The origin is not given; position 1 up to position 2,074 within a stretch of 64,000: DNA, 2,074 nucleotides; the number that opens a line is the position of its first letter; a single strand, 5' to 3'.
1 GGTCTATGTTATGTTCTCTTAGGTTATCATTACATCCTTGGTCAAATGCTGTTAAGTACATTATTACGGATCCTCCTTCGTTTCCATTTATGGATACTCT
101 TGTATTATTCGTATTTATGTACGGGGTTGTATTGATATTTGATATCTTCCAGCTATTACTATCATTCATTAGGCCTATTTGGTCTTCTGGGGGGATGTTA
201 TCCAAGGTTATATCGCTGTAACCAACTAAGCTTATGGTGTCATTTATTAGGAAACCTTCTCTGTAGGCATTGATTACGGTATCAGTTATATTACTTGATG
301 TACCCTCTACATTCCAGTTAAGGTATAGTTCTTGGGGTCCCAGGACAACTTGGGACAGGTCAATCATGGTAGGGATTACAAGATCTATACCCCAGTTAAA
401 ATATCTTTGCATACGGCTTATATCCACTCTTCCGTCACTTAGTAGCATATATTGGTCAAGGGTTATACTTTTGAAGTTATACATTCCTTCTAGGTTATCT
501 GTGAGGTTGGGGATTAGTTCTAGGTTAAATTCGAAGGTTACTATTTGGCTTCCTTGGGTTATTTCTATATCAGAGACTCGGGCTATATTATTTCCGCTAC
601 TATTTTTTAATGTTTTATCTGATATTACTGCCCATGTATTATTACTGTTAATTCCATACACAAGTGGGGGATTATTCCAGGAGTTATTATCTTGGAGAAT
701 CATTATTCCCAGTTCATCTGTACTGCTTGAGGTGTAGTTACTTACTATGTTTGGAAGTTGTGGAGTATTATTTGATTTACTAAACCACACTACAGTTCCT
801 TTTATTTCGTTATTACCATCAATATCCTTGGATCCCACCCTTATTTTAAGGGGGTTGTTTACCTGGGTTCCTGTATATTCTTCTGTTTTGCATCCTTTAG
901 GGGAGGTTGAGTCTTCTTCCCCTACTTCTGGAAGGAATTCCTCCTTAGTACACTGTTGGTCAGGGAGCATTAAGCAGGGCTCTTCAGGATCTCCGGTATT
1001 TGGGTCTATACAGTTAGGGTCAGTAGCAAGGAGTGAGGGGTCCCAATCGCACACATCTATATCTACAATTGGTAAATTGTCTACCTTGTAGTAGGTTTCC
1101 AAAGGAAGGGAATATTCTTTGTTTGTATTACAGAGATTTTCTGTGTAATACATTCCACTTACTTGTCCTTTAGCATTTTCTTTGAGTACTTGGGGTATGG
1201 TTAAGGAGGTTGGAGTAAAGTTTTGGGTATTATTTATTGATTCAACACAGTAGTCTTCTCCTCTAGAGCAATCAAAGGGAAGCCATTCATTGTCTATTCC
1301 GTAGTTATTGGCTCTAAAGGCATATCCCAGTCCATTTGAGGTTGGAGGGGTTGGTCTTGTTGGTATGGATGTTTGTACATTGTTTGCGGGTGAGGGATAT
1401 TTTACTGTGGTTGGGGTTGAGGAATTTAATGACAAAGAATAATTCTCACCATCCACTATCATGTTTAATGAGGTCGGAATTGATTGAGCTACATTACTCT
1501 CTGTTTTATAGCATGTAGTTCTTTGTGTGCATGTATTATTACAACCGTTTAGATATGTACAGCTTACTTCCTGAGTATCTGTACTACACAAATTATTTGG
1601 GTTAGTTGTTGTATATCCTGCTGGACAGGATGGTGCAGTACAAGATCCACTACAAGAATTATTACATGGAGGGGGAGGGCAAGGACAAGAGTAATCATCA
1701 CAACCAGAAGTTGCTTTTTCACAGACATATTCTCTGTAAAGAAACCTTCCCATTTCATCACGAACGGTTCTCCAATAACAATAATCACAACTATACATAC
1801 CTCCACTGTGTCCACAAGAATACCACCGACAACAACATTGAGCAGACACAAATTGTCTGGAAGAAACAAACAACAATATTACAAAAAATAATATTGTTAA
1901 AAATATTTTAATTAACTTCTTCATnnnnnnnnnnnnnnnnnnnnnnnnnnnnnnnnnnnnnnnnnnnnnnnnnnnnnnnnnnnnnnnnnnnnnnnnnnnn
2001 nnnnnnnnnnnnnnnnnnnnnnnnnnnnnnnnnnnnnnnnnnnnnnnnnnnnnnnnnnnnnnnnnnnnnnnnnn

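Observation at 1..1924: Large Cys-rich secreted protein missing from the ORF track and running off the window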

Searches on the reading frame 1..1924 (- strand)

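Call 6: search_protein_families(library=pfam, proteins=[window:1-1924:-], max_evalue=1)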
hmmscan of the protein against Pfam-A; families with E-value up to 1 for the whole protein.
window:1-1924:- (641 aa): 0 families

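Call 7: search_protein_families(library=ncbifam, proteins=[window:1-1924:-], max_evalue=1)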
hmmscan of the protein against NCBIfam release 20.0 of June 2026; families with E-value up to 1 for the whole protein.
window:1-1924:- (641 aa): 0 families

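Call 8: find_homologous_proteins(query=window:1-1924:-, max_evalue=0.001)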
Query window:1-1924:- (641 aa): 14 proteins with E <= 0.001 among 5975 candidates.
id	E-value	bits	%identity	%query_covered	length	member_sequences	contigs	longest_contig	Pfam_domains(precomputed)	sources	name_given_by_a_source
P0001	0.0e+0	1492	100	100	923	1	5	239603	-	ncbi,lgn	-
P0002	1.4e-191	656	50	98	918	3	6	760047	-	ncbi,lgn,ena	-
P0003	8.8e-190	650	51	100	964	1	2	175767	-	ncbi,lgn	-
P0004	9.5e-165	568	47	98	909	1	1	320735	-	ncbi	ncbi:MAG: hypothetical protein AB9915_02785 [Candidatus Dojkabacteria bacterium]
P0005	1.0e-148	515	45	100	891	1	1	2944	-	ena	-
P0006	6.3e-144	499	43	100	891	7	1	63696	-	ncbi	-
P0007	1.2e-101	359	38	96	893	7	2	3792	-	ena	-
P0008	1.8e-100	355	37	96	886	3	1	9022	-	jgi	-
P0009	6.4e-95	337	34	100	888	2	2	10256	-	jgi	-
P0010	6.0e-84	301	36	90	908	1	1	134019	-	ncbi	-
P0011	2.7e-72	262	34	99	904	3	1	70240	-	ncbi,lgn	ncbi:MAG: hypothetical protein ACOX6Q_01265 [Candidatus Dojkabacteria bacterium]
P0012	5.8e-72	261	34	75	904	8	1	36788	-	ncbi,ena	-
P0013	7.6e-59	218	34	50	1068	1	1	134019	-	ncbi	-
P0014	9.1e-57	211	39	47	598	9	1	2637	-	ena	-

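Call 10: find_encoding_contigs(protein=P0001, flank=10000, max_places=4)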
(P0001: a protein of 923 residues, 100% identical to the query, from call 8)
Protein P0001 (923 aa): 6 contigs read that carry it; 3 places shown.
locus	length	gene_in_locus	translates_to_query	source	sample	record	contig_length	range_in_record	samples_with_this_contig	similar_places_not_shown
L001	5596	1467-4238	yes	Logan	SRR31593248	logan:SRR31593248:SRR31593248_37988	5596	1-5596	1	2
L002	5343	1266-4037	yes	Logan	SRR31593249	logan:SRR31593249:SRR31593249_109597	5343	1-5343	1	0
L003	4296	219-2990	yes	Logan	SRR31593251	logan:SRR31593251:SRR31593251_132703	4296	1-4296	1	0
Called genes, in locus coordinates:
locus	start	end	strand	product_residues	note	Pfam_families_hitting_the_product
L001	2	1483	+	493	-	?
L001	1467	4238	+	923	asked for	-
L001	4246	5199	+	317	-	-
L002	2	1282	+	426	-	?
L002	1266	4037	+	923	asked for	-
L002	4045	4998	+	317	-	-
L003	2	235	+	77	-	?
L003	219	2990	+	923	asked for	-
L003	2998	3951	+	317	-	-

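Call 12: search_protein_families(library=pfam, proteins=[P0001, P0002, P0010, P0013, L001:4246-5196:+], max_evalue=1)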
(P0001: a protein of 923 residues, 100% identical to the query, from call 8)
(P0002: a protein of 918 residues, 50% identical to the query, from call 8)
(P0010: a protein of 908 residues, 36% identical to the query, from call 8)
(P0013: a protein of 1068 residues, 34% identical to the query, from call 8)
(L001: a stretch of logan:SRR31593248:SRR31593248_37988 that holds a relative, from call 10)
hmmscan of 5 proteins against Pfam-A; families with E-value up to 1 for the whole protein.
P0001 (923 aa): 0 families

P0002 (918 aa): 0 families

P0010 (908 aa): 1 family
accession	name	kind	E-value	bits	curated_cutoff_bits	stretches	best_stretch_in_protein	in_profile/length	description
PF12147.14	Methyltransf_20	-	0.041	13.5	21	1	466-544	87-166/309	Putative methyltransferase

P0013 (1068 aa): 2 families
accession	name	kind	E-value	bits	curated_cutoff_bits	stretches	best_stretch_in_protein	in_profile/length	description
PF12147.14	Methyltransf_20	-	0.11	12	21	1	624-706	82-165/309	Putative methyltransferase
PF13375.12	RnfC_N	-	0.23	11.9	25.6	1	833-865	57-89/101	RnfC Barrel sandwich hybrid domain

L001:4246-5196:+ (317 aa): 0 families

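Call 13: find_encoding_contigs(protein=P0002, flank=10000, max_places=2)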
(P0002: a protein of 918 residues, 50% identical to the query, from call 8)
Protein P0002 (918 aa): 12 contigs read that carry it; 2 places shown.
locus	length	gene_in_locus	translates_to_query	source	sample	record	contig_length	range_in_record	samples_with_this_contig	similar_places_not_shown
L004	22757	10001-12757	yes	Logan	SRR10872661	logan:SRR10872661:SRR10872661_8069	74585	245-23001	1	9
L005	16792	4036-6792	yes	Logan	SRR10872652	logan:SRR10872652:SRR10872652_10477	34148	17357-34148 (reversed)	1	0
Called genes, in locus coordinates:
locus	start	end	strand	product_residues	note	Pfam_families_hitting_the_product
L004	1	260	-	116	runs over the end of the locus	PF09685:MamF_MmsF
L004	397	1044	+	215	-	PF01726:LexA_DNA_bind, PF00717:Peptidase_S24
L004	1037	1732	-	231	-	PF13353:Fer4_12, PF04055:Radical_SAM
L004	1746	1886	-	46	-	PF13597:NRDD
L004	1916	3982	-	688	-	PF03477:ATP-cone, PF13597:NRDD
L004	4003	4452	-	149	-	PF22811:Zn_ribbon_NrdR, PF03477:ATP-cone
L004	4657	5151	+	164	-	PF01467:CTP_transf_like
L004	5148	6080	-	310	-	PF00890:FAD_binding_2 (faint), PF01134:GIDA (faint), PF03486:HI0933_like (faint), PF07992:Pyr_redox_2, PF13738:Pyr_redox_3, PF00070:Pyr_redox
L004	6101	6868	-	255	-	PF00557:Peptidase_M24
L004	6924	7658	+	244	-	PF00929:RNase_T, PF01612:DNA_pol_A_exo1 (weak), PF20600:ExoX-like_C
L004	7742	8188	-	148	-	-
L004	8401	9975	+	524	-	-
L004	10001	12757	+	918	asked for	-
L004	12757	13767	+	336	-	-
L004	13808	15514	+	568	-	PF01558:POR, PF01855:POR_N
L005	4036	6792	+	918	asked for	-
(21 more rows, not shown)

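Call 14: find_encoding_contigs(protein=P0010, flank=10000, max_places=2)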
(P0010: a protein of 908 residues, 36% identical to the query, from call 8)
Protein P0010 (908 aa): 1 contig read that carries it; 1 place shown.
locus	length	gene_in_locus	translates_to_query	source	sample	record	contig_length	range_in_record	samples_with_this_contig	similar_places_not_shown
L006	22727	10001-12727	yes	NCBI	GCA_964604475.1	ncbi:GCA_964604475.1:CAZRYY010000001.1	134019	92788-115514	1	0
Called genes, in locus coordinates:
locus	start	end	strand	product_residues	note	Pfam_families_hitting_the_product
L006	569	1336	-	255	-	PF00557:Peptidase_M24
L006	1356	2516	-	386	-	PF05970:PIF1, PF13604:AAA_30, PF13245:AAA_19, PF01443:Viral_helicase1 (faint), PF18335:SH3_13 (weak), PF13538:UvrD_C_2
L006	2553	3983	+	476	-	PF11139:SfLAP (weak), PF13386:DsbD_2 (weak)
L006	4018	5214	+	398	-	-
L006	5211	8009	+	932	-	-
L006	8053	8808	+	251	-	PF00929:RNase_T, PF01612:DNA_pol_A_exo1, PF20600:ExoX-like_C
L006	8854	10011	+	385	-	-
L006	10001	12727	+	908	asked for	-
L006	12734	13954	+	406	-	-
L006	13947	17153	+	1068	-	-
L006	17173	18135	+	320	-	-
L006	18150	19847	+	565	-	PF01558:POR, PF01855:POR_N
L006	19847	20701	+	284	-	PF02775:TPP_enzyme_C, PF12367:PFO_beta_C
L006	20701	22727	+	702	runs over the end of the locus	PF02629:CoA_binding, PF13380:CoA_binding_2, PF13607:Succ_CoA_lig, PF19045:Ligase_CoA_2, PF13549:ATP-grasp_5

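Call 18: search_solved_structures(query=A1, max_evalue=10)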
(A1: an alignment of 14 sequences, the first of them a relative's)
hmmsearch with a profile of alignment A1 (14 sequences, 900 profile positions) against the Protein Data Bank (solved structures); distinct sequences matched with E-value up to 10: 1.
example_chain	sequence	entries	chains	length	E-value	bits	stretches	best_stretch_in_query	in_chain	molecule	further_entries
8xr6_Q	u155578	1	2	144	1.2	10.2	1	656-718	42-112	PsbQ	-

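Call 35: predict_structure(alignment_id=A1)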
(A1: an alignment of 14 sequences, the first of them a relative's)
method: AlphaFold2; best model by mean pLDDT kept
length: 923 residues; sequences in the alignment: 14
mean_pLDDT: 65.6   pTM: 0.52
mean pLDDT of the five models: 65.6, 64.3, 63.6, 54.8, 48.2
residues with pLDDT >= 90: 118; 70-90: 299; 50-70: 281; < 50: 225
segments of 3 or more residues with pLDDT < 50: 22-50, 57-62, 64-90, 125-129, 209-216, 305-314, 598-606, 614-618, 632-721, 880-889, 911-923
pLDDT, mean of each block of 10 residues (from residue 1): 71 75 32 27 36 46 42 32 35 57 60 53 50 60 67 90 90 85 88 78 71 48 75 84 80 85 75 87 75 52 48 57 78 65 66 73 80 89 87 93 93 88 93 93 92 83 88 83 91 90 89 77 56 63 62 61 62 60 51 54 51 51 63 43 35 33 35 37 31 30 30 33 71 73 64 76 87 86 91 78 86 82 63 83 67 65 66 59 37 63 73 36 25
secondary structure, 60 per line:
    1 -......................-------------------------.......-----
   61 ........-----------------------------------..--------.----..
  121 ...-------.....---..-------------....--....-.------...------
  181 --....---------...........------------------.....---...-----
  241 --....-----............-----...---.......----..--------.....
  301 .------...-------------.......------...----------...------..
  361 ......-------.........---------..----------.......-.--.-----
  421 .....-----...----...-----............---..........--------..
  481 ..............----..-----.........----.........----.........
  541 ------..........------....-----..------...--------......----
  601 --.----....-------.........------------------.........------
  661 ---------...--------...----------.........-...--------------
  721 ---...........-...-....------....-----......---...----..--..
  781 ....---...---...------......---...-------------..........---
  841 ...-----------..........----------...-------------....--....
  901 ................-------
elements in order (helices of 4 or more, strands of 3 or more residues): H2-23 E49-55 E61-68 E119-123 E131-135 E154-157 E160-163 E172-174 E183-186 E196-206 E225-229 E233-235 H243-246 E252-263 E269-271 E275-281 H296-301 H324-330 E350-352 E359-366 E374-382 E404-410 E421-425 E431-433 E438-440 E446-457 E461-470 E479-490 E506-514 E519-527 E532-540 E547-556 E563-566 E591-596 E608-611 E619-627 E646-654 H694-702 H724-734 E740-743 E759-764 E768-770 E779-784 E788-790 E794-796 E803-808 E812-814 E828-837 E841-843 E855-864 E875-877 E891-894 H897-916

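Call 37: search_protein_representatives(alignment_id=A1)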
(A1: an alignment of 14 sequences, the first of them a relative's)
Query: 14 sequences, 900 profile positions. Proteins with E-value up to 0.001 (for the whole library): 440; up to 1e-10: 348; up to 1e-30: 224. The best 150 are listed.
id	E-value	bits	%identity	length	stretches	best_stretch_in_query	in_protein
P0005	0.0e+00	1348.9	-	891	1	3-899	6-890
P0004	0.0e+00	1343.1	-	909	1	4-899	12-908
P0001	0.0e+00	1335.9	-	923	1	1-900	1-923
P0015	0.0e+00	1073.5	-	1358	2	5-583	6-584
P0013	0.0e+00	1069.3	-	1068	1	44-900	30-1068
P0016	0.0e+00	1066.0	-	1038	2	145-900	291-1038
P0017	0.0e+00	1036.6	-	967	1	8-900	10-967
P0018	0.0e+00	1026.1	-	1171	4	238-898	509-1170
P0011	0.0e+00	1019.2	-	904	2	239-898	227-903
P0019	1.7e-288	976.0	-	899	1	3-900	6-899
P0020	2.5e-287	972.1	-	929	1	6-900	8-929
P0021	1.5e-267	906.7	-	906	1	2-900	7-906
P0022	5.9e-259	878.2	-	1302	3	73-900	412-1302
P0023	1.1e-244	831.0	-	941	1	21-900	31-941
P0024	1.3e-232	791.0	-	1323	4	75-900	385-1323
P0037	9.6e-166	569.8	-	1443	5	139-900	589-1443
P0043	1.2e-140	486.7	-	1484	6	140-720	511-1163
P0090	4.9e-66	239.8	-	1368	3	723-900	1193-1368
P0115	4.6e-55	203.5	-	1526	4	488-820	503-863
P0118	7.2e-55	202.9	-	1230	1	474-898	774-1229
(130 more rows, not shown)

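Call 39: fold_search(model_id=the predicted structure, library=pdb)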
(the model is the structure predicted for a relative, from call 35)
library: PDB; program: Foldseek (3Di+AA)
matches with E <= 10: 1254; with E <= 0.001: 34
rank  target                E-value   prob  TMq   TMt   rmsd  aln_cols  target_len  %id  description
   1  8ave_B                8.0e-06  0.94  0.10  0.14  20.1       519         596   10  Human leptin in complex with the human LEP-R ectodomain fused to a C-terminal trimeric isoleucine GCN4 zipper (2:2 mod (released 2023-04-05)
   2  8avb_B                1.9e-05  0.99  0.10  0.15  20.6       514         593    8  Cryo-EM structure for mouse leptin in complex with the mouse LEP-R ectodomain (1:2 mLEP:mLEPR model). (released 2023-04-05)
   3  3e0g_A                2.0e-05  0.92  0.09  0.15  19.1       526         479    7  Structure of the Leukemia Inhibitory Factor Receptor (LIF-R) domains D1-D5 (released 2008-09-23)
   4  8d74_B                2.4e-05  0.96  0.10  0.20  21.4       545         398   10  Cryo-EM structure of human CNTF signaling complex: model containing the interaction core region (released 2023-03-29)
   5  5e4s                  6.2e-05  0.97  0.10  0.21  15.6       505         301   10  Crystal structure of mouse CNTN4 FN1-FN3 domains (released 2016-08-31)
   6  2q7n_A                6.8e-05  0.69  0.10  0.15  22.1       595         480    9  Crystal structure of Leukemia inhibitory factor in complex with LIF receptor (domains 1-5) (released 2007-07-31)
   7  5e53_D                7.5e-05  0.98  0.11  0.24  15.3       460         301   10  Crystal structure of chicken CNTN1 FN1-FN3 domains (released 2016-08-31)
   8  8dh8_A                7.9e-05  0.85  0.10  0.13  24.0       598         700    8  Leptin-bound leptin receptor complex-full ECD (released 2023-04-19)
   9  4qqv_C                1.2e-04  0.92  0.09  0.18  22.3       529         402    8  Extracellular domains of mouse IL-3 beta receptor (released 2014-09-03)
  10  6tav_A                1.5e-04  0.82  0.09  0.07  18.5       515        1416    9  Crystal structure of endopeptidase-induced alpha2-macroglobulin (released 2021-05-12)
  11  3f83                  1.9e-04  0.77  0.12  0.18  21.0       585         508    8  Structure of fusion complex of the minor pilin CfaE and major pilin CfaB of CFA/I pili from ETEC E. coli (released 2009-08-11)
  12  8v29_C                2.4e-04  0.30  0.07  0.08  28.3       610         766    6  Cryo-EM structure of human type I OSM receptor complex: model for full extracellular assembly (released 2024-11-20)
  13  4qqv_A                2.5e-04  0.97  0.10  0.21  21.9       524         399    8  Extracellular domains of mouse IL-3 beta receptor (released 2014-09-03)
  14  8peq_B                3.3e-04  0.95  0.11  0.25  15.3       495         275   12  Complex of diubiquitin-derived artificial binding protein (Affilin) variant Af2 with its target oncofetal fibronectin  (released 2024-06-26)
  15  4nen_A                3.5e-04  0.72  0.12  0.11  19.3       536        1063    7  An internal ligand-bound, metastable state of a leukocyte integrin, aXb2 (released 2014-01-15)
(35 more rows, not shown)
